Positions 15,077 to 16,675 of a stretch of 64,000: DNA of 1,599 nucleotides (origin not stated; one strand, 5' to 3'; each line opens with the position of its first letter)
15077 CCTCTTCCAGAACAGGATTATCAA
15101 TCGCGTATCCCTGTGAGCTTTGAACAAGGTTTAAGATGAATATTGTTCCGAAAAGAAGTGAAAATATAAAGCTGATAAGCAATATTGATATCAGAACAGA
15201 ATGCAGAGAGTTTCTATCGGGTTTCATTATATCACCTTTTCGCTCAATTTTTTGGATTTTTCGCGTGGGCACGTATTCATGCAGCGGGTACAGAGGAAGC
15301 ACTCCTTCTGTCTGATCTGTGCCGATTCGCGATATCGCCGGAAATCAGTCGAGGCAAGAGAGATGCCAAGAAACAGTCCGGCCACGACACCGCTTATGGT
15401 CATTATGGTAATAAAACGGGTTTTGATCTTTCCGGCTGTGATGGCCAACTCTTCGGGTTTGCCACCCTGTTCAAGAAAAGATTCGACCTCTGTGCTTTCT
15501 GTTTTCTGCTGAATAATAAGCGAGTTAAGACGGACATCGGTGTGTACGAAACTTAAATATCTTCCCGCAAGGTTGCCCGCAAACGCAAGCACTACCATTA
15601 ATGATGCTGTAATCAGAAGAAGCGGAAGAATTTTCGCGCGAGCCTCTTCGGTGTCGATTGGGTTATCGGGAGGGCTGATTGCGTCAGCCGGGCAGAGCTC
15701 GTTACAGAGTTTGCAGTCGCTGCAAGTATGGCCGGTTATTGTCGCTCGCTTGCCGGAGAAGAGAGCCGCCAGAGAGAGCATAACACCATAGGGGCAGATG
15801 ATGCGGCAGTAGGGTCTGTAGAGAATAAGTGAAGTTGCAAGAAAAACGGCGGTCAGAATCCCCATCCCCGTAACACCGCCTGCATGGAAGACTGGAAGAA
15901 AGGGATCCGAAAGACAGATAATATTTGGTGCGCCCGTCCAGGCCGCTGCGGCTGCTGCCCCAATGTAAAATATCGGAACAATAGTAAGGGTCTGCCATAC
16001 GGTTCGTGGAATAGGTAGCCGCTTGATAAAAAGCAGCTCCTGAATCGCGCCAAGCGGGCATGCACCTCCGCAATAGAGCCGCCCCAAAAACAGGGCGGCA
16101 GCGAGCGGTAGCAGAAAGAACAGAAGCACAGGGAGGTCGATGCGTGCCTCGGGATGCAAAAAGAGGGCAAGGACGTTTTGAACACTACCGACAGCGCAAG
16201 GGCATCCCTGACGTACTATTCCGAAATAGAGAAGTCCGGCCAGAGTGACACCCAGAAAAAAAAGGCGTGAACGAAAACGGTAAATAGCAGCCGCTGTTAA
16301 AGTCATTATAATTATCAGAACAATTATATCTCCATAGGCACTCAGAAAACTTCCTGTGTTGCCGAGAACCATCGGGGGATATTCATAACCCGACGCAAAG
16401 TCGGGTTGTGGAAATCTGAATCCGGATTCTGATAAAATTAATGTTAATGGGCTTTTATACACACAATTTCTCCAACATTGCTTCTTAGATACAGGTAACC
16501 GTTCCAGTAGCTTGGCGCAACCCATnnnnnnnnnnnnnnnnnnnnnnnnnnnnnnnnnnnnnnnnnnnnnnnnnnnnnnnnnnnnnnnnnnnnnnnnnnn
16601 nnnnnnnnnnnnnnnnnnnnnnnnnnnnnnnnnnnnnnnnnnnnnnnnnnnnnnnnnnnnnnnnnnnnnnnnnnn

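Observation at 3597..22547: A 19-kb co-directional operon combines five beta-propeller paralogues with an NADH flavoprotein, a NapH/NapG-like conduit, a radical SAM enzyme and a type VII ABC exporter. I know of no characterised system with this combination.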

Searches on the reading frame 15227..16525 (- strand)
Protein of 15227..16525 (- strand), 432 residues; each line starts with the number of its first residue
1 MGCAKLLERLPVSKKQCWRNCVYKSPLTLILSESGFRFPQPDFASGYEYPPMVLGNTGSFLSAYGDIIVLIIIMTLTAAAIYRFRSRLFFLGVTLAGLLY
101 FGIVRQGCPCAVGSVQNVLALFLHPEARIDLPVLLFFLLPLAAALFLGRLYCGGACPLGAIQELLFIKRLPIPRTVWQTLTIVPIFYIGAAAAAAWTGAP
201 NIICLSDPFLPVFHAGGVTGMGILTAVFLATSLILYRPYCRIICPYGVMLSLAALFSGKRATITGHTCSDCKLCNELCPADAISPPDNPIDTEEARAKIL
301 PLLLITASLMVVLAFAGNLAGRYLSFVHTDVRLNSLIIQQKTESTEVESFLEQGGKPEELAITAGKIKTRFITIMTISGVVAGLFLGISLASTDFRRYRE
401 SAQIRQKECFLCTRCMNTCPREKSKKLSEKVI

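Call 4: search_protein_families(library=pfam, proteins=[window:15227-16525:-], max_evalue=0.01)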
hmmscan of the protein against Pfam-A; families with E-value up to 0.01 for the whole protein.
window:15227-16525:- (432 aa): 8 families
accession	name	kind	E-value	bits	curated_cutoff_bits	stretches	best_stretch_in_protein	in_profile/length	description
PF12801.12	Fer4_5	-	4e-14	52.8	22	2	131-167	3-39/48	4Fe-4S binding domain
PF12838.12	Fer4_7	-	2e-06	28.6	27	0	239-282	7-52/52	4Fe-4S dicluster domain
PF14697.11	Fer4_21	-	7e-05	23.3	35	0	402-421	1-20/59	4Fe-4S dicluster domain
PF13484.11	Fer4_16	-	7.1e-05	23.9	30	0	268-295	2-29/66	4Fe-4S double cluster binding domain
PF00037.32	Fer4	-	8.3e-05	22.7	21.1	0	268-284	8-24/24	4Fe-4S binding domain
PF13237.11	Fer4_10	-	0.0016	18.7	25.5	0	404-421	4-21/53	4Fe-4S dicluster domain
PF13187.11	Fer4_9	-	0.002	18.6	27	0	268-294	2-28/52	4Fe-4S dicluster domain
PF25160.1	LdpA_Fe-S-bd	-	0.0042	17.3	27.6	0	402-425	21-44/49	LdpA Fe-S cluster-binding domain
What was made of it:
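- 15227..16372 (-): NapH/NosR-family membrane polyferredoxin with six hydrophobic segments, two CX3CP motifs, a GCxC motif and two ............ clusters. Fer4_5 E 4e-14 (call 4).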

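Call 6: search_protein_families(library=ncbifam, proteins=[window:15227-16525:-], max_evalue=0.001)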
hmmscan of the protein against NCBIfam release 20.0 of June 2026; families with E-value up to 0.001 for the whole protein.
window:15227-16525:- (432 aa): 20 families
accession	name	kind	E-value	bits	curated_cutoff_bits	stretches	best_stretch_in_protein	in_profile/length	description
NF007013.0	PRK09477.1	equivalog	5.9e-10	38.7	234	1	142-282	95-240/286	quinol dehydrogenase ferredoxin subunit NapH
TIGR02163.1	napH_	subfamily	3.2e-09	36.7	213.05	1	144-281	74-216/255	NapH/MauN family ferredoxin-type protein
NF042909.1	FMH_DH_FwdF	exception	1.5e-07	30.8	375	1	255-286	128-158/336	tungsten-dependent formylmethanofuran dehydrogenase subunit FwdF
NF046105.1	TransRegNosR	equivalog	9e-07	27.5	1000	1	226-295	586-655/680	transcriptional regulator NosR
TIGR01971.1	NuoI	subfamily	6.1e-06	25.8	113.05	0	259-284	70-99/121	NADH-quinone oxidoreductase, chain I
TIGR01944.1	rnfB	subfamily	1.3e-05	24.8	68.7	0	262-289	139-166/190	RnfABCDGE type electron transport complex subunit B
NF058577.1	FdxA_fam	equivalog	2.3e-05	24.5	65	0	262-282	32-52/52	4Fe-4S ferredoxin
NF006221.0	PRK08348.1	subfamily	5.7e-05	22.8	124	0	240-285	52-94/136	NADH-plastoquinone oxidoreductase subunit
NF038196.1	ferrodoxin_EFR1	subfamily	6.2e-05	23.2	75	0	260-284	179-202/242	EFR1 family ferrodoxin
NF003475.0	PRK05113.1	equivalog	0.00015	21.6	203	0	398-421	104-127/190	electron transport complex subunit RsxB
NF045490.1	FdxA_Protbact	equivalog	0.00023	21.4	135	0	262-293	34-65/104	ferredoxin FdxA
NF048008.1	SfplDhtActHpfHKleb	equivalog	0.00033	20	500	0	240-294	60-111/308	(2S)-3-sulfopropanediol dehydratase activating enzyme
NF040770.1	hetero_SS_HdrA2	exception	0.00035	18.8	1100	0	240-318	585-656/777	CoB-CoM heterodisulfide reductase HdrA2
NF045480.1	FdxA_Actino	equivalog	0.00036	20.7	125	0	255-284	26-56/107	ferredoxin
TIGR02700.1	flavo_MJ0208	hypoth_equivalog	0.00045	19.6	251.35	0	403-426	144-167/234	dihydromethanopterin reductase (acceptor)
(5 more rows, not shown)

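Call 11: find_encoding_contigs(protein=window:15227-16525:-, flank=10000, max_places=6)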
Protein window:15227-16525:- (432 aa): no gene with exactly this product is on record in the collection.

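Call 14: find_homologous_proteins(query=window:15227-16525:-, max_evalue=1e-10)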
Query window:15227-16525:- (432 aa): 131 proteins with E <= 1e-10 among 8000 candidates; the best 120 are listed.
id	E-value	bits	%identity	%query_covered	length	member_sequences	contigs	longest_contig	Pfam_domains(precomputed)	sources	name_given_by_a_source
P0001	8.2e-248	841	100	88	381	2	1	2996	PF12801.13,PF12838.13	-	-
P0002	6.8e-151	521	59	91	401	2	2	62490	PF14697.12,PF12801.13,PF12837.13,PF00037.33,PF12838.13,PF13187.12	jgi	-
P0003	9.3e-143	495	54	95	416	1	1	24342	PF12801.13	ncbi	-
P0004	2.5e-136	474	53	91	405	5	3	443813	PF12801.13,PF00037.33,PF12838.13,PF25160.2,PF13237.12,PF13187.12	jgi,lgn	-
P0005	8.9e-122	426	51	91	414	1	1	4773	PF14697.12,PF12801.13,PF12837.13,PF00037.33,PF12838.13,PF25160.2,PF13237.12,PF13187.12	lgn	-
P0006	4.2e-115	404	47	92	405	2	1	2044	PF12801.13,PF13484.12,PF12838.13,PF13187.12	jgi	jgi:NosR/NirI family transcriptional regulator, nitrous oxide reductase regulator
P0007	1.8e-78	283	40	90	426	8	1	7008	PF14697.12,PF12801.13,PF00037.33,PF13484.12,PF12838.13,PF13237.12,PF13183.12,PF13187.12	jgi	jgi:NosR/NirI family transcriptional regulator, nitrous oxide reductase regulator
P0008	2.6e-77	279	39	91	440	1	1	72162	PF14697.12,PF12801.13,PF00037.33,PF13484.12,PF12838.13,PF25160.2,PF13237.12,PF13183.12,PF13187.12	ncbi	-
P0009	4.3e-76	275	39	91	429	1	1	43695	PF14697.12,PF12801.13,PF00037.33,PF13484.12,PF12838.13,PF13237.12,PF13187.12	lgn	-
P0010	4.4e-76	275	39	91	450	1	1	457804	PF14697.12,PF12801.13,PF00037.33,PF13484.12,PF12838.13,PF25160.2,PF13237.12,PF13187.12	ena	-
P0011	3.4e-75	272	38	91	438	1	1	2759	PF14697.12,PF12801.13,PF12837.13,PF00037.33,PF13484.12,PF12838.13,PF25160.2,PF13237.12,PF13183.12,PF13187.12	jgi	jgi:ferredoxin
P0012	2.9e-74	269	38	90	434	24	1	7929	PF14697.12,PF12801.13,PF00037.33,PF13484.12,PF12838.13,PF25160.2,PF13237.12,PF13187.12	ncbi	-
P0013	4.2e-74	268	39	92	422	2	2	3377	PF14697.12,PF12801.13,PF00037.33,PF13484.12,PF12838.13,PF25160.2,PF13187.12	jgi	jgi:NosR/NirI family nitrous oxide reductase transcriptional regulator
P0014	2.3e-73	266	36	91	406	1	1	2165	PF14697.12,PF12801.13,PF12797.13,PF00037.33,PF12838.13,PF25160.2,PF13237.12,PF13187.12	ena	-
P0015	4.2e-72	262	39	90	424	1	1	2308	PF14697.12,PF12801.13,PF00037.33,PF12838.13,PF25160.2,PF13187.12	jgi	jgi:NosR/NirI family nitrous oxide reductase transcriptional regulator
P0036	1.5e-67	247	36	89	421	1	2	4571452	PF14697.12,PF12801.13,PF00037.33,PF12838.13,PF13187.12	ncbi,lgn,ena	-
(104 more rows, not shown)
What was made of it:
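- Checked: The corrected starts are NapH-like at 16372 (= database product P0001, 381 aa, call 14), P4 at 15227 and NuoEF at 13461.
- JGI names the NapH-like relatives 'NosR/NirI family' (call 14).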

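Call 15: find_encoding_contigs(protein=P0002, flank=10000, max_places=2)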
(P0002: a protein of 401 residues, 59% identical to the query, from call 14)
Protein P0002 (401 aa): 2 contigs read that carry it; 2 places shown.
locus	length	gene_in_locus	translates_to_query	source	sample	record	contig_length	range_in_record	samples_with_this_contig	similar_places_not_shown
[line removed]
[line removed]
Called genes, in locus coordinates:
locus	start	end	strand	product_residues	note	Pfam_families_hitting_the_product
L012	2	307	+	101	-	?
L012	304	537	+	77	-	-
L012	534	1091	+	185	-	PF12838:Fer4_7 (faint), PF25160:LdpA_Fe-S-bd (faint), PF00037:Fer4 (faint), PF12797:Fer4_2 (faint), PF12837:Fer4_6 (faint), PF14697:Fer4_21 (weak)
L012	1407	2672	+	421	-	PF13360:PQQ_2, PF13570:Beta-prop_ACSF4 (weak), PF13360:PQQ_2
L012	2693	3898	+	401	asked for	PF12801:Fer4_5, PF00037:Fer4 (faint), PF13187:Fer4_9 (faint), PF14697:Fer4_21 (faint), PF12837:Fer4_6 (faint), PF12838:Fer4_7 (weak)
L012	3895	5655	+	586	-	PF01011:PQQ (faint), PF13360:PQQ_2, PF13570:Beta-prop_ACSF4, PF13360:PQQ_2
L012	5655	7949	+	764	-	PF01257:2Fe-2S_thioredx, PF01512:Complex1_51K, PF10531:SLBB (faint), PF00037:Fer4 (faint), PF10589:NADH_4Fe-4S, PF12838:Fer4_7, PF13187:Fer4_9 (weak), PF14697:Fer4_21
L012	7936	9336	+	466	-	PF13510:Fer2_4, PF14691:Fer4_20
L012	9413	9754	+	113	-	PF05154:TM2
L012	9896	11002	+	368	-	PF01011:PQQ (faint), PF13570:Beta-prop_ACSF4, PF13360:PQQ_2, PF23414:Beta-prop_EML_2 (faint), PF13570:Beta-prop_ACSF4, PF13360:PQQ_2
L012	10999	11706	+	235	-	PF00005:ABC_tran, PF13304:AAA_21 (faint)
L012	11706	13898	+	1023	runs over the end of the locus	PF02687:FtsX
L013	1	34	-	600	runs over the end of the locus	PF13243:SQHop_cyclase_C (weak), PF13249:SQHop_cyclase_N (weak), PF00432:Prenyltrans (faint), PF13243:SQHop_cyclase_C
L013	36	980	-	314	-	-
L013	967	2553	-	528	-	PF01976:DUF116, PF00348:polyprenyl_synt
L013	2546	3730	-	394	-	PF04055:Radical_SAM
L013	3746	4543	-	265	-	-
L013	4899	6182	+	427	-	PF13570:Beta-prop_ACSF4 (weak), PF13360:PQQ_2, PF01011:PQQ (faint)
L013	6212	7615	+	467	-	PF13360:PQQ_2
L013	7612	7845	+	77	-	-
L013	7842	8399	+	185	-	PF12838:Fer4_7 (faint), PF25160:LdpA_Fe-S-bd (faint), PF00037:Fer4 (faint), PF12797:Fer4_2 (faint), PF12837:Fer4_6 (faint), PF14697:Fer4_21 (weak)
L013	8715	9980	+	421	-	PF13360:PQQ_2, PF13570:Beta-prop_ACSF4 (weak), PF13360:PQQ_2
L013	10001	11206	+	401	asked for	PF12801:Fer4_5, PF00037:Fer4 (faint), PF13187:Fer4_9 (faint), PF14697:Fer4_21 (faint), PF12837:Fer4_6 (faint), PF12838:Fer4_7 (weak)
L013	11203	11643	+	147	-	?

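Call 16: find_encoding_contigs(protein=P0004, flank=10000, max_places=2)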
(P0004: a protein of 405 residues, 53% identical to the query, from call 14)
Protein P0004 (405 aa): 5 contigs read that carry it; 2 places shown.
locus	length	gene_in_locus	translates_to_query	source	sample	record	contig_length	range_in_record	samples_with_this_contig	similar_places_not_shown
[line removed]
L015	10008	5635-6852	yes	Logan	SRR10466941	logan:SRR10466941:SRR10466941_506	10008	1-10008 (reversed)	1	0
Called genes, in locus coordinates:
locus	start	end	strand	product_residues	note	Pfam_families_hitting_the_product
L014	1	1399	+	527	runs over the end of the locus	PF01976:DUF116, PF00348:polyprenyl_synt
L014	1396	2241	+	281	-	-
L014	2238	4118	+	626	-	PF13249:SQHop_cyclase_N, PF13243:SQHop_cyclase_C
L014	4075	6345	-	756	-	PF02518:HATPase_c, PF00072:Response_reg, PF00196:GerE, PF08281:Sigma70_r4_2 (weak)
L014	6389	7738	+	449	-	PF13360:PQQ_2, PF01011:PQQ (faint), PF13360:PQQ_2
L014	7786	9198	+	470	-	PF13360:PQQ_2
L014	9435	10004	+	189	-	PF12838:Fer4_7 (weak), PF00037:Fer4 (faint), PF12797:Fer4_2 (faint), PF12837:Fer4_6 (faint), PF13237:Fer4_10 (faint), PF14697:Fer4_21 (faint)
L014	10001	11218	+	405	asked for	PF25160:LdpA_Fe-S-bd (faint), PF12801:Fer4_5, PF12838:Fer4_7 (faint), PF13187:Fer4_9 (faint), PF13237:Fer4_10 (faint), PF00037:Fer4 (weak)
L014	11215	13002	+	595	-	PF01011:PQQ (faint), PF13360:PQQ_2, PF13570:Beta-prop_ACSF4, PF13360:PQQ_2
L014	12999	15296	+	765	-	PF01257:2Fe-2S_thioredx, PF01512:Complex1_51K, PF10589:NADH_4Fe-4S, PF00037:Fer4 (weak), PF12838:Fer4_7 (weak), PF13187:Fer4_9 (weak), PF13237:Fer4_10 (weak), PF00037:Fer4 (weak), +1 more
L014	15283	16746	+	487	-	PF13510:Fer2_4, PF14691:Fer4_20, PF01266:DAO (weak)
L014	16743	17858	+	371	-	PF13360:PQQ_2, PF13570:Beta-prop_ACSF4, PF01011:PQQ (faint), PF13570:Beta-prop_ACSF4, PF13360:PQQ_2 (weak)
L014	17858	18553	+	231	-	PF00005:ABC_tran, PF13304:AAA_21 (faint)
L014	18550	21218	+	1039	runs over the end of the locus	-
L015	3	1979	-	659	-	?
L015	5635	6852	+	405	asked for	PF25160:LdpA_Fe-S-bd (faint), PF12801:Fer4_5, PF12838:Fer4_7 (faint), PF13187:Fer4_9 (faint), PF13237:Fer4_10 (faint), PF00037:Fer4 (weak)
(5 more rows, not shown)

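Call 17: find_encoding_contigs(protein=P0036, flank=10000, max_places=2)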
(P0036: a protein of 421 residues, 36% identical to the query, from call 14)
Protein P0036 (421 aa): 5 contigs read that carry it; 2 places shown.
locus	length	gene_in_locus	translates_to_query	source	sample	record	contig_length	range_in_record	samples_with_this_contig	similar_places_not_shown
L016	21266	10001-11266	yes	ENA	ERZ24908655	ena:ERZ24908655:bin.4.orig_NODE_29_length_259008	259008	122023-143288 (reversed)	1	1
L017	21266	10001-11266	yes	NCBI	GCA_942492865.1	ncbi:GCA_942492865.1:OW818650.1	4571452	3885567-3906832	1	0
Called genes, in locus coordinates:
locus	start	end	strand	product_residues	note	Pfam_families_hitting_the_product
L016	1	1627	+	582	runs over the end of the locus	-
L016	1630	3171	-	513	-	PF00884:Sulfatase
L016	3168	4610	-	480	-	PF00884:Sulfatase, PF01663:Phosphodiest (weak), PF16347:SGSH_C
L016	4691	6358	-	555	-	PF13522:GATase_6, PF12481:DUF3700, PF13537:GATase_7, PF00733:Asn_synthase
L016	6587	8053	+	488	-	PF13360:PQQ_2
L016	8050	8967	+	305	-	-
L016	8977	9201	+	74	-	-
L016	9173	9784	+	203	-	PF12838:Fer4_7 (faint), PF00037:Fer4 (faint), PF12837:Fer4_6 (faint)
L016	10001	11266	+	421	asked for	PF12801:Fer4_5, PF14697:Fer4_21 (faint), PF12838:Fer4_7 (faint), PF13187:Fer4_9 (faint), PF12801:Fer4_5, PF00037:Fer4 (weak)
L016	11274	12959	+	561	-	PF01011:PQQ (faint), PF13360:PQQ_2, PF13570:Beta-prop_ACSF4, PF13360:PQQ_2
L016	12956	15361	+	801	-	PF01257:2Fe-2S_thioredx, PF01512:Complex1_51K, PF10589:NADH_4Fe-4S, PF00037:Fer4 (faint), PF12838:Fer4_7, PF14697:Fer4_21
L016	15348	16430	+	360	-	PF13510:Fer2_4, PF14691:Fer4_20, PF22117:Fer4_Nqo3 (weak)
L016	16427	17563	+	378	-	-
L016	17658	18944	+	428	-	PF13439:Glyco_transf_4 (weak), PF00534:Glycos_transf_1, PF13692:Glyco_trans_1_4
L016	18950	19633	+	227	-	PF00005:ABC_tran, PF13304:AAA_21 (faint)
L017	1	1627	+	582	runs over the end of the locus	-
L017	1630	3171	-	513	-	PF00884:Sulfatase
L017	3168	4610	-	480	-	PF00884:Sulfatase, PF01663:Phosphodiest (weak), PF16347:SGSH_C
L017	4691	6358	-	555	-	PF13522:GATase_6, PF12481:DUF3700, PF13537:GATase_7, PF00733:Asn_synthase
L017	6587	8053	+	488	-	PF13360:PQQ_2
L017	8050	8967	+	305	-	-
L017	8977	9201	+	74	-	-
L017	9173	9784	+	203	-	PF12838:Fer4_7 (faint), PF00037:Fer4 (faint), PF12837:Fer4_6 (faint)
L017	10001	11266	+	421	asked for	PF12801:Fer4_5, PF14697:Fer4_21 (faint), PF12838:Fer4_7 (faint), PF13187:Fer4_9 (faint), PF12801:Fer4_5, PF00037:Fer4 (weak)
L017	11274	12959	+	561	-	PF01011:PQQ (faint), PF13360:PQQ_2, PF13570:Beta-prop_ACSF4, PF13360:PQQ_2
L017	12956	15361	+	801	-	PF01257:2Fe-2S_thioredx, PF01512:Complex1_51K, PF10589:NADH_4Fe-4S, PF00037:Fer4 (faint), PF12838:Fer4_7, PF14697:Fer4_21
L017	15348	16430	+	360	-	PF13510:Fer2_4, PF14691:Fer4_20, PF22117:Fer4_Nqo3 (weak)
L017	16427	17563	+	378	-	-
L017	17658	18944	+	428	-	PF13439:Glyco_transf_4 (weak), PF00534:Glycos_transf_1, PF13692:Glyco_trans_1_4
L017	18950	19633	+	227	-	PF00005:ABC_tran, PF13304:AAA_21 (faint)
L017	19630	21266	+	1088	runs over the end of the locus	PF02687:FtsX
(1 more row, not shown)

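Call 23: find_related_loci(query=A1, collection=genome_contigs, flank=10000)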
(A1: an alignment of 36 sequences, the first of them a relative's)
Query A1 (381 aa) in genome_contigs; peptide patterns used: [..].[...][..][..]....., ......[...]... (x = any residue, [..] = any of these).
600 stretches matched a pattern (row limit reached: there are more); 595 encode a relative of the query (tblastn E <= 1e-3); the best 80 are kept; 80 distinct loci.
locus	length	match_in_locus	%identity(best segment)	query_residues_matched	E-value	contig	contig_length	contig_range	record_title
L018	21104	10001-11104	39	13-372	1e-76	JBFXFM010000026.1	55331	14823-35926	MAG: Draconibacterium sp. isolate CA_2019_TPIn_14 NODE_1874_length_55331_cov_7.528639_TPIn, whole genome shotgun sequenc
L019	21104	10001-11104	38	13-372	1e-76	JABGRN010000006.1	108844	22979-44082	MAG: Prolixibacteraceae bacterium isolate co234_bin80 NODE_334_length_108844_cov_17.134232, whole genome shotgun sequenc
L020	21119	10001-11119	39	13-375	7e-76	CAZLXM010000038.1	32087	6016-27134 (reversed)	MAG TPA_asm: uncultured Bacteroidaceae bacterium isolate binchicken_co39_27 genome assembly, contig: NODE_3337_length_32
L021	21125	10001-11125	37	13-379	1e-75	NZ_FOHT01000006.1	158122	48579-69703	Draconibacterium orientale strain DSM 25947, whole genome shotgun sequence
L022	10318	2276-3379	39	13-372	4e-75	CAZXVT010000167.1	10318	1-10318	MAG TPA_asm: uncultured Maribellus sp. isolate binchicken_co269_73 genome assembly, contig: NODE_6550_length_10318_cov_6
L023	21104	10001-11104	38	13-372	3e-73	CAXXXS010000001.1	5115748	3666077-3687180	MAG: Bacteroidales bacterium isolate cfd47556-b600-40b4-9185-b1262979a081 genome assembly, contig: contig_1, whole genom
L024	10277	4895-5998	37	13-372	2e-73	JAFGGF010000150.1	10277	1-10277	MAG: Prolixibacteraceae bacterium isolate Zod_Metabat.1376 k87_2495509, whole genome shotgun sequence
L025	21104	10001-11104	38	13-372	4e-73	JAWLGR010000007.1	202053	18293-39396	MAG: Mariniphaga sp. isolate 30dZY2.bin.126 NODE_150_length_202053_cov_6.036167, whole genome shotgun sequence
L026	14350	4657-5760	38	12-372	5e-73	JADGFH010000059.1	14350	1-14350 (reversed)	MAG: Labilibaculum sp. isolate OB13 NODE_929_length_14350_cov_3.699460, whole genome shotgun sequence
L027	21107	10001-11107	35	15-375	6e-73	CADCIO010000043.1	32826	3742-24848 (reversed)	MAG: uncultured Bacteroidales bacterium isolate RUG14675 genome assembly, contig: RUG14675_asm_43, whole genome shotgun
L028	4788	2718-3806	38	15-369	8e-73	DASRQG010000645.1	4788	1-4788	MAG TPA_asm: Mariniphaga sp. isolate SMAG_U10316 k141_984346, whole genome shotgun sequence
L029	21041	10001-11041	38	34-372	4e-72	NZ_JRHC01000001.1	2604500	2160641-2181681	Draconibacterium sediminis strain JN14CK-3 contig1, whole genome shotgun sequence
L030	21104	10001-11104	37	15-374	4e-72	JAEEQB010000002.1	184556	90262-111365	MAG: Prevotella sp. isolate Tb.RUG.325 NODE_87_length_184556_cov_8.248274, whole genome shotgun sequence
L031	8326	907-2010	38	13-372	2e-72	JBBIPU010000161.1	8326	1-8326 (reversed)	MAG: Draconibacterium sp. isolate MTF170219_bin_31 NODE_1749_length_8326_cov_7.854068, whole genome shotgun sequence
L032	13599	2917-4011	39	15-371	4e-72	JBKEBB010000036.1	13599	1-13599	MAG: Bacteroidales bacterium isolate VLC_083 k121_14672505, whole genome shotgun sequence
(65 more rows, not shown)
